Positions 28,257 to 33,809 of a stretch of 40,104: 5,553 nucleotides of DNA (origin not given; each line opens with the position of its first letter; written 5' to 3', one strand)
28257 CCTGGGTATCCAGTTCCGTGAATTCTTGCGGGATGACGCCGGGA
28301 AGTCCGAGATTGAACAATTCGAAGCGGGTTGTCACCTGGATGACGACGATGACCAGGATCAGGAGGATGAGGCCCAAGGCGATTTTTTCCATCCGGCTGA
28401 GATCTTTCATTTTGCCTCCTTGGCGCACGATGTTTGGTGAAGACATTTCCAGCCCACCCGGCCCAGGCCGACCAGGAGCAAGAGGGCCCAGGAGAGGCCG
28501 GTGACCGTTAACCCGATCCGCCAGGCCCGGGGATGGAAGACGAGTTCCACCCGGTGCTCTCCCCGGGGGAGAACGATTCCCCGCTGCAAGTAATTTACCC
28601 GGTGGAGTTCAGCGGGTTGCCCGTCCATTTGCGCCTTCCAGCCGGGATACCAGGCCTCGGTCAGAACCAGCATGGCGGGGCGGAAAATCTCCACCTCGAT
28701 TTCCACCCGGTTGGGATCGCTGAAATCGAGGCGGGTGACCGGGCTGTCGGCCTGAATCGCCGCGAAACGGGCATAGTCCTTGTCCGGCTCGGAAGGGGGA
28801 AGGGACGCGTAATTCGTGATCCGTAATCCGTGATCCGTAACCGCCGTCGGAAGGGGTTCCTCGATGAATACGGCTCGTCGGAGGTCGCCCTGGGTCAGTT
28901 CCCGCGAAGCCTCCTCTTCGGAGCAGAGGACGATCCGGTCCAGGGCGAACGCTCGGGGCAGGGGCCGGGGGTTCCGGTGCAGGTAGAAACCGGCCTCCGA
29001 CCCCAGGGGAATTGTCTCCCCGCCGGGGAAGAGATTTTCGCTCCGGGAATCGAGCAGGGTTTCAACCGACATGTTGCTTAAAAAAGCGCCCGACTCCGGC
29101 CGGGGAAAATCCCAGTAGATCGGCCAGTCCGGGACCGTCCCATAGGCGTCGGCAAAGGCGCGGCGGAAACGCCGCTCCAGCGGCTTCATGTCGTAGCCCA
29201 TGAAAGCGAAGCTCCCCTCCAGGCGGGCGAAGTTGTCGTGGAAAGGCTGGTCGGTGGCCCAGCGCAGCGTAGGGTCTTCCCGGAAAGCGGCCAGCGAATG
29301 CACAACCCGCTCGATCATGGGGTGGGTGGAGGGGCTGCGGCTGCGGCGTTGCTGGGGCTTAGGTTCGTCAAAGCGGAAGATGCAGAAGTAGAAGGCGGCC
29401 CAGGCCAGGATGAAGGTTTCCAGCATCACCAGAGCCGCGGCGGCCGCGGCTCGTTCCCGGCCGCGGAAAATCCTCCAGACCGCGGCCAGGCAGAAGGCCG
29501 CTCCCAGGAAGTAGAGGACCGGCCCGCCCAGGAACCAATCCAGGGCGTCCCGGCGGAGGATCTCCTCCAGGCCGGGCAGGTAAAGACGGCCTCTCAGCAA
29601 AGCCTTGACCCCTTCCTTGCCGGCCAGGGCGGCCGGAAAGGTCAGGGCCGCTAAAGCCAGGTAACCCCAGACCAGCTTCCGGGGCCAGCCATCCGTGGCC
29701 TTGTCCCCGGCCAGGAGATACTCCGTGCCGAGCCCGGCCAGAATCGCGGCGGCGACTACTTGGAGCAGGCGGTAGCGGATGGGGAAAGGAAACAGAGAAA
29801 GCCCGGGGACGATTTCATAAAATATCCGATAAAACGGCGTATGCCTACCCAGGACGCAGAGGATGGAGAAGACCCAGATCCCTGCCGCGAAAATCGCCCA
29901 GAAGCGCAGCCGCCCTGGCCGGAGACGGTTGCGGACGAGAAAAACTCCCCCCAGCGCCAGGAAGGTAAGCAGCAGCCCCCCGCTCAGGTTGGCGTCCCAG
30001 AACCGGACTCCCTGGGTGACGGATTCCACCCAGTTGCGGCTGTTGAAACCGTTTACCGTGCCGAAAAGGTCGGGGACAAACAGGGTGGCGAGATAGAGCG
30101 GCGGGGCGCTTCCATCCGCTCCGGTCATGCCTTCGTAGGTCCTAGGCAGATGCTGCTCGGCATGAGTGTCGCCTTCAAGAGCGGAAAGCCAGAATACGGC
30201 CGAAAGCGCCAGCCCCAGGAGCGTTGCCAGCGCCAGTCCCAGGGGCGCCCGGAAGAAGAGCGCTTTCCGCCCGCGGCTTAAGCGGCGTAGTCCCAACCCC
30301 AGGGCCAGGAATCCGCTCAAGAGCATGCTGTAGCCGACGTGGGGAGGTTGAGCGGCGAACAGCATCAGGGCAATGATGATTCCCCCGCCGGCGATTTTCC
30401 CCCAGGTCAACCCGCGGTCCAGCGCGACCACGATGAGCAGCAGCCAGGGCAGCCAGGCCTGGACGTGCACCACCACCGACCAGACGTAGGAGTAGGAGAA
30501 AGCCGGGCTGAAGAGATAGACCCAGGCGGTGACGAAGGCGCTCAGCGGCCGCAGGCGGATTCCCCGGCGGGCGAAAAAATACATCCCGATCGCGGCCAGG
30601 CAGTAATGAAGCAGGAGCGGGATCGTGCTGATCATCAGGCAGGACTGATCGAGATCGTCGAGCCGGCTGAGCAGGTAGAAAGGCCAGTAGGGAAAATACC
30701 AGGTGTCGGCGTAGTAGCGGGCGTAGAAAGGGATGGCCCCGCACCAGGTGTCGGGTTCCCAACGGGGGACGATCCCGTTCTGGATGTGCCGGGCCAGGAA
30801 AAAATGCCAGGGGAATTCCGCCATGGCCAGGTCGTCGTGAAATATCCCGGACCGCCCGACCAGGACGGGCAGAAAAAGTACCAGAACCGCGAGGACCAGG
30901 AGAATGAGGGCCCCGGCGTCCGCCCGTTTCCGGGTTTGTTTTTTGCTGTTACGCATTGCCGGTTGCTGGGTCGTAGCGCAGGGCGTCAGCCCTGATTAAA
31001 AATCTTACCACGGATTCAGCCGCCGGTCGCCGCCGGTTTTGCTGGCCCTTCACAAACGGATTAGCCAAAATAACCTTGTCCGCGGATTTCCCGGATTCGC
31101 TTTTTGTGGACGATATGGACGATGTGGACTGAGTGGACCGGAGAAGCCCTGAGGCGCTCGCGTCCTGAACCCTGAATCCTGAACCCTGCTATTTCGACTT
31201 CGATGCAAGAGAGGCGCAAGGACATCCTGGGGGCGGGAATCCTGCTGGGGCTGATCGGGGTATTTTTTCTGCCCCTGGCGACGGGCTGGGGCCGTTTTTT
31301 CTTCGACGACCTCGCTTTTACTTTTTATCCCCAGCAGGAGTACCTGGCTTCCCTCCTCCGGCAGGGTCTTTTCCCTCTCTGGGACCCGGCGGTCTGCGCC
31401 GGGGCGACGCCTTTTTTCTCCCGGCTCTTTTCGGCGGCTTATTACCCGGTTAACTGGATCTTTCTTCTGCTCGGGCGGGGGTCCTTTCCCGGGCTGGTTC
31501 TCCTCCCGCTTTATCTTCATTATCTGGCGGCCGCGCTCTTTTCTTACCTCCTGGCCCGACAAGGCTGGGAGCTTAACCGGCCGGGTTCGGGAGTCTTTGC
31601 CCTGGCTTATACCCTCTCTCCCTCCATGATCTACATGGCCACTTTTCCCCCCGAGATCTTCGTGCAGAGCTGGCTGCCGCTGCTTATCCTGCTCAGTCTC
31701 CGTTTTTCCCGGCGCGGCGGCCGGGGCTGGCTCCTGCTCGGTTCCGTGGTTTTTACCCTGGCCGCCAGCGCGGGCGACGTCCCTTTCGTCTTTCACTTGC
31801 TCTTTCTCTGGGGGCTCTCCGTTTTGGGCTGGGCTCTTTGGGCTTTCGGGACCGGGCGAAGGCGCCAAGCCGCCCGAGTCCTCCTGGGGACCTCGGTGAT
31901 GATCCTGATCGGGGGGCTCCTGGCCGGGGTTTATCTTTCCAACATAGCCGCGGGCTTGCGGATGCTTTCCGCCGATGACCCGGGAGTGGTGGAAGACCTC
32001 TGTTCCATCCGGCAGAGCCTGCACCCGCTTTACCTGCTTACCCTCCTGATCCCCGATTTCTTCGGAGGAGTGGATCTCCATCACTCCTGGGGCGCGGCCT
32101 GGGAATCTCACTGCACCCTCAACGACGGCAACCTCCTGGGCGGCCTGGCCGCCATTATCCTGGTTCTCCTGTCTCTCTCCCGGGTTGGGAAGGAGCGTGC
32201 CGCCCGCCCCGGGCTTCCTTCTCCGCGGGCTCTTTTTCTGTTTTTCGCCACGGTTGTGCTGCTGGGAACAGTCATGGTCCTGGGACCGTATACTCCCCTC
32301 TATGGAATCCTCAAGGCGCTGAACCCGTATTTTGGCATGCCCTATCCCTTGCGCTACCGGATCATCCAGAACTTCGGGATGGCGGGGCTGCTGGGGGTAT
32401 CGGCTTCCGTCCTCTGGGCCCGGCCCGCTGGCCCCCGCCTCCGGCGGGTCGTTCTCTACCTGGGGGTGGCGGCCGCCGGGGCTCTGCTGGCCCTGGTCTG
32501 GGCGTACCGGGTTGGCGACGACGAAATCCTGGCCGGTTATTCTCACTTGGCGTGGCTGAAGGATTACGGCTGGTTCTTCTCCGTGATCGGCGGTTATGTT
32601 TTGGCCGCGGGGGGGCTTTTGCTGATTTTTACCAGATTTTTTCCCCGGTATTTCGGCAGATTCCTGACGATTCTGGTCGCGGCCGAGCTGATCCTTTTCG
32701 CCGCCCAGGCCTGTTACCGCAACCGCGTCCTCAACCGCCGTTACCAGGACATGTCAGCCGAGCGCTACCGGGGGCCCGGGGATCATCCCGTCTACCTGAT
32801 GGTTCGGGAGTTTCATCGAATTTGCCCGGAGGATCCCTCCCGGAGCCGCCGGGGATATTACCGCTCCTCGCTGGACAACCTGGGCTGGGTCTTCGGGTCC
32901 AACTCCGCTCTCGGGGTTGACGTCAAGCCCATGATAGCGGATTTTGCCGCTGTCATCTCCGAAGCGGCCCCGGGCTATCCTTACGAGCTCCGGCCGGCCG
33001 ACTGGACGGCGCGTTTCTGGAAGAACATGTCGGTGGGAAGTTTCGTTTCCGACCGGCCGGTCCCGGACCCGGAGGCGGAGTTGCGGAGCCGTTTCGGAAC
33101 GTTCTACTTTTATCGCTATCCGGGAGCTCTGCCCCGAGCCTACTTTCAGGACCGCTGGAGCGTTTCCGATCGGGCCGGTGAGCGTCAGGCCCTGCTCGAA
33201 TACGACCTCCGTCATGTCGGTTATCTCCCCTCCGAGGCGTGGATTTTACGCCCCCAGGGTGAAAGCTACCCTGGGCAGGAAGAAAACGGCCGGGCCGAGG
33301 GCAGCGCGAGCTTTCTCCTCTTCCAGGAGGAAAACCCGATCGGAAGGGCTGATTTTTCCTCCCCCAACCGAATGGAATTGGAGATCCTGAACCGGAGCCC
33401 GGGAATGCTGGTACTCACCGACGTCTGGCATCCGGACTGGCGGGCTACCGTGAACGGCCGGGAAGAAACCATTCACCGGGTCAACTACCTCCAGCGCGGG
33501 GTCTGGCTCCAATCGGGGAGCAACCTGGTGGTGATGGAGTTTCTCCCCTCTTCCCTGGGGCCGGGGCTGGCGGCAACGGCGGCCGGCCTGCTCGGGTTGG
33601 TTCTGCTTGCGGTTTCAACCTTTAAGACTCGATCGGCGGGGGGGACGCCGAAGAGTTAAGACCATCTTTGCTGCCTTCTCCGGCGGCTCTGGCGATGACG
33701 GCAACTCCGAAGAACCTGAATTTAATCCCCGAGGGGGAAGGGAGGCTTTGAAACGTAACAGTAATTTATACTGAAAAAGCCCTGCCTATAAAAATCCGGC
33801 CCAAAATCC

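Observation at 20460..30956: Repeated triad: GT-C membrane protein > membrane-anchored discoidin protein > secreted Thr-type sulfatase-fold protein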

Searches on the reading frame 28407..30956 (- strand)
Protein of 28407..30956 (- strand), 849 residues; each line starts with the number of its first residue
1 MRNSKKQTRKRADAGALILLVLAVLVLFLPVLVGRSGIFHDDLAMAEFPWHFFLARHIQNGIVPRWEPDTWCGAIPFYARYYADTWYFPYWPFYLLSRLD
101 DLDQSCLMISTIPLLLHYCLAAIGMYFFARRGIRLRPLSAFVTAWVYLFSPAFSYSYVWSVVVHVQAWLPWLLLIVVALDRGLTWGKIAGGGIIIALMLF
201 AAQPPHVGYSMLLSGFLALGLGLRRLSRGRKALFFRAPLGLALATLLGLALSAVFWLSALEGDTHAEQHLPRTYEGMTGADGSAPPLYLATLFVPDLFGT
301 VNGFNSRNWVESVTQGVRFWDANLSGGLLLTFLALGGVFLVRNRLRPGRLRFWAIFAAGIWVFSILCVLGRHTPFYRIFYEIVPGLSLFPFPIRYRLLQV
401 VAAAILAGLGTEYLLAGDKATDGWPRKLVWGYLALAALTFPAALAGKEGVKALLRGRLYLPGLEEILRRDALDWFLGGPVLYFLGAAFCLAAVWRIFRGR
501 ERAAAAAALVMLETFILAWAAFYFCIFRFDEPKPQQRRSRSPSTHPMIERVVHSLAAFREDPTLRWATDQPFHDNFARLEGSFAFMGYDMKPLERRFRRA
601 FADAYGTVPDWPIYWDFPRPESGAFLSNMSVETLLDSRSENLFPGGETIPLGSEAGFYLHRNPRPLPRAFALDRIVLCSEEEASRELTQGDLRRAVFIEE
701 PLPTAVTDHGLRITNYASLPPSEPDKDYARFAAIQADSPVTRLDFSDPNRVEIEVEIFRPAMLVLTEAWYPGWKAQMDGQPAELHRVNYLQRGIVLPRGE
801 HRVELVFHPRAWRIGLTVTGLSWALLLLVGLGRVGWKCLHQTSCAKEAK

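Call 5: search_protein_families(library=pfam, proteins=[window:28407-30956:-], max_evalue=0.01)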
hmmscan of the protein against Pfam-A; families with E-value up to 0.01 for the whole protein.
window:28407-30956:- (849 aa): 1 family
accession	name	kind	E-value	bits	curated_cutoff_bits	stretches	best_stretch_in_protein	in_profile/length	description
PF09586.16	YfhO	-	2.1e-08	33.5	28.5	1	732-819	748-835/835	Bacterial membrane protein YfhO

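Call 6: search_protein_families(library=ncbifam, proteins=[window:28407-30956:-], max_evalue=0.01)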
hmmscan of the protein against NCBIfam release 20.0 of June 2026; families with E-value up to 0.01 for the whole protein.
window:28407-30956:- (849 aa): 2 families
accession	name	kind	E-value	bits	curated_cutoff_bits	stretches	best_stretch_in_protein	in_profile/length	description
NF047590.1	GlcsyltransPgfM2Strep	equivalog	0.0033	15.6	1500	1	769-828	816-875/884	glycosyltransferase PgfM2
NF047589.1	GlcsyltransPgfM1Strep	equivalog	0.0066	14.5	1400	1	751-828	871-949/955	glycosyltransferase PgfM1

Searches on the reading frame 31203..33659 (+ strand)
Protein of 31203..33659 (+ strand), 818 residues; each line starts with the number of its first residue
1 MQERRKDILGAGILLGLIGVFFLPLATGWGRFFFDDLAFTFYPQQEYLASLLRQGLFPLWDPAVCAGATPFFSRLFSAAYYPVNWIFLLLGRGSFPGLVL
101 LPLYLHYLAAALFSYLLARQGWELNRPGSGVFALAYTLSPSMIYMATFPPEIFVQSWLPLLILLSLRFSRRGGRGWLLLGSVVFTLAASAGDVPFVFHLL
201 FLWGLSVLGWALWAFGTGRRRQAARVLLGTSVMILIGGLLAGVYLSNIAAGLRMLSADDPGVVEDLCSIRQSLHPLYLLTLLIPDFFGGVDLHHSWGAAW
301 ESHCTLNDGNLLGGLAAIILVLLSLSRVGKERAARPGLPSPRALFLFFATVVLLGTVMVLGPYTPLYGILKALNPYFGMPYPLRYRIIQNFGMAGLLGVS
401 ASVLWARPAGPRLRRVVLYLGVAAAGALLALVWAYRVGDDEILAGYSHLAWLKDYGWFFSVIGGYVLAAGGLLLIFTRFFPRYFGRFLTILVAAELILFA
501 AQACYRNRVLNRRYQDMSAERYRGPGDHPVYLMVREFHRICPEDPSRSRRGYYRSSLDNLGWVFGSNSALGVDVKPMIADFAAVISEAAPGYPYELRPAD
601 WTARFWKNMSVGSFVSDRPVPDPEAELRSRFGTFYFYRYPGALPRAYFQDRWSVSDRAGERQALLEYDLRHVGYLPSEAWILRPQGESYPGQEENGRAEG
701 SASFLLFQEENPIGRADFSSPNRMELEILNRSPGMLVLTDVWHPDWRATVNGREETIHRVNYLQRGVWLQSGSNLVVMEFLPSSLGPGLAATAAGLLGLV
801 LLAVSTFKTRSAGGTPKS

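Call 17: search_protein_families(library=pfam, proteins=[window:31203-33659:+], max_evalue=0.001)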
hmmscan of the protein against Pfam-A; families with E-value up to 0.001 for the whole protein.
window:31203-33659:+ (818 aa): 1 family
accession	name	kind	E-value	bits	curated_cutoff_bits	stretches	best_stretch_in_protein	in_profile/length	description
PF09586.16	YfhO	-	5.8e-06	25.4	28.5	1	730-790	772-833/835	Bacterial membrane protein YfhO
